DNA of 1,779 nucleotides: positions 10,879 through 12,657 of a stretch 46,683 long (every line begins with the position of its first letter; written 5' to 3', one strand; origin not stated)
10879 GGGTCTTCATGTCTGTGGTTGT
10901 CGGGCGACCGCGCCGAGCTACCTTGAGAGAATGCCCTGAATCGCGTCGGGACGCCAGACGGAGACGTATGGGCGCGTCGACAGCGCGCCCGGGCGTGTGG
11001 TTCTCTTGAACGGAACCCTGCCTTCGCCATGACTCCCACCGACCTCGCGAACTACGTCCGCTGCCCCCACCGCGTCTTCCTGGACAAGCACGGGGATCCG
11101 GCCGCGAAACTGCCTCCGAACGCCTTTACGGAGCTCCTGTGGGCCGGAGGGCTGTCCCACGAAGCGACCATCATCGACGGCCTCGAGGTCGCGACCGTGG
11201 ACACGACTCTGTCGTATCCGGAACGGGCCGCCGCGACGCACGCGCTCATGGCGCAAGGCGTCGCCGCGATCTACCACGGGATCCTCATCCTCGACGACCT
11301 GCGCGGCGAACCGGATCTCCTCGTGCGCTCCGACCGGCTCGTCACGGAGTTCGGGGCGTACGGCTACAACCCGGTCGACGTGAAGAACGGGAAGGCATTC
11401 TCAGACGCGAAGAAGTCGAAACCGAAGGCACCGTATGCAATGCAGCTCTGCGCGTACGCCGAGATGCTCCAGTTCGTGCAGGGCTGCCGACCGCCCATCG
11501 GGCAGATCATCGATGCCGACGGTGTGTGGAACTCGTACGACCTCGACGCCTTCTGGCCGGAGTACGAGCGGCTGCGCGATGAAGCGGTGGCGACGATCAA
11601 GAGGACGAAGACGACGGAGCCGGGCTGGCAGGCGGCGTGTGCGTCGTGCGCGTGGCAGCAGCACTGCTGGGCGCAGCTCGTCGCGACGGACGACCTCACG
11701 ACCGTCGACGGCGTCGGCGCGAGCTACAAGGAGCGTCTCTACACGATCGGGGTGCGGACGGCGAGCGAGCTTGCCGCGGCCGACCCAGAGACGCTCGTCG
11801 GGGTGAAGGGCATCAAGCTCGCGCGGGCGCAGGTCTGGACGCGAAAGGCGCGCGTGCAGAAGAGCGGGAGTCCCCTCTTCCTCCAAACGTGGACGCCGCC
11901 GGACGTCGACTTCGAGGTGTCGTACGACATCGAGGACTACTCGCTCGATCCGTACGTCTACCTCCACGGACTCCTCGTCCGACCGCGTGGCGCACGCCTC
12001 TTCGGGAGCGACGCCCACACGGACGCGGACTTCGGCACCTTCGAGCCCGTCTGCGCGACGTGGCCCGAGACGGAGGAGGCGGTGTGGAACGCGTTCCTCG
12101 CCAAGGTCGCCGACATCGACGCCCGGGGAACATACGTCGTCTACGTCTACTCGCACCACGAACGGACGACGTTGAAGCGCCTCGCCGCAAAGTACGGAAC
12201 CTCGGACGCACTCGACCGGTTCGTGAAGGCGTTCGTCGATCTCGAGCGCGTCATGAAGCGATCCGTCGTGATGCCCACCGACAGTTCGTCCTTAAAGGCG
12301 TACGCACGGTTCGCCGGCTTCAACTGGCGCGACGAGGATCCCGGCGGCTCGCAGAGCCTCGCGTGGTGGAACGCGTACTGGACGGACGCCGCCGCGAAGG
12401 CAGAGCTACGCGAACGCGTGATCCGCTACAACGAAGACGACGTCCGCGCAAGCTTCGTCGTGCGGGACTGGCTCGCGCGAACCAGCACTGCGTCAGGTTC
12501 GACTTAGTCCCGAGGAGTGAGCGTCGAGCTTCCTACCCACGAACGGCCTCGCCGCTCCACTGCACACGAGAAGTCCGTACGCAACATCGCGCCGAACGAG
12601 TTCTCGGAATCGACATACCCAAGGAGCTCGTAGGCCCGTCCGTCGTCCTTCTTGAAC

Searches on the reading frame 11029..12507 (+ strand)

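Call 13: search_protein_families(library=pfam, proteins=[window:11029-12507:+], max_evalue=0.001)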
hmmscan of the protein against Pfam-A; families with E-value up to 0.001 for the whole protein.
window:11029-12507:+ (492 aa): 3 families
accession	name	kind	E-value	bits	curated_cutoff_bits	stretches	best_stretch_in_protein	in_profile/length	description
PF13482.12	RNase_H_2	-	1.1e-20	74.7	22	1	300-482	4-164/165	RNase_H superfamily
PF14520.12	HHH_5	-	2.4e-09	38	27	1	221-275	2-56/57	Helix-hairpin-helix domain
PF11074.14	DUF2779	-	3e-05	24.7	23.3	1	360-416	62-119/126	Domain of unknown function(DUF2779)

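Call 29: search_protein_families(library=padloc, proteins=[window:11029-12507:+], max_evalue=0.00001)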
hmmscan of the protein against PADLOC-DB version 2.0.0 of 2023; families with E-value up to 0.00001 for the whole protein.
window:11029-12507:+ (492 aa): 3 families
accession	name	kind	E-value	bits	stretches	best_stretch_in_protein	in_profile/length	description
PDLC01250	Cas4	-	6.8e-07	27.7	0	109-214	71-168/168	"CAS-I,CAS-II,CAS-III,CAS-IV,CAS-V,CAS-VI; acquisition_associated"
PDLC00943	Cas4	-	6.8e-07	27.4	0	87-214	61-179/180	CRISPR-associated protein Cas4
PDLC01447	Cas4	-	1.4e-06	26.9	1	2-216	6-160/161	"CAS-I,CAS-II,CAS-III,CAS-IV,CAS-V,CAS-VI; acquisition_associated"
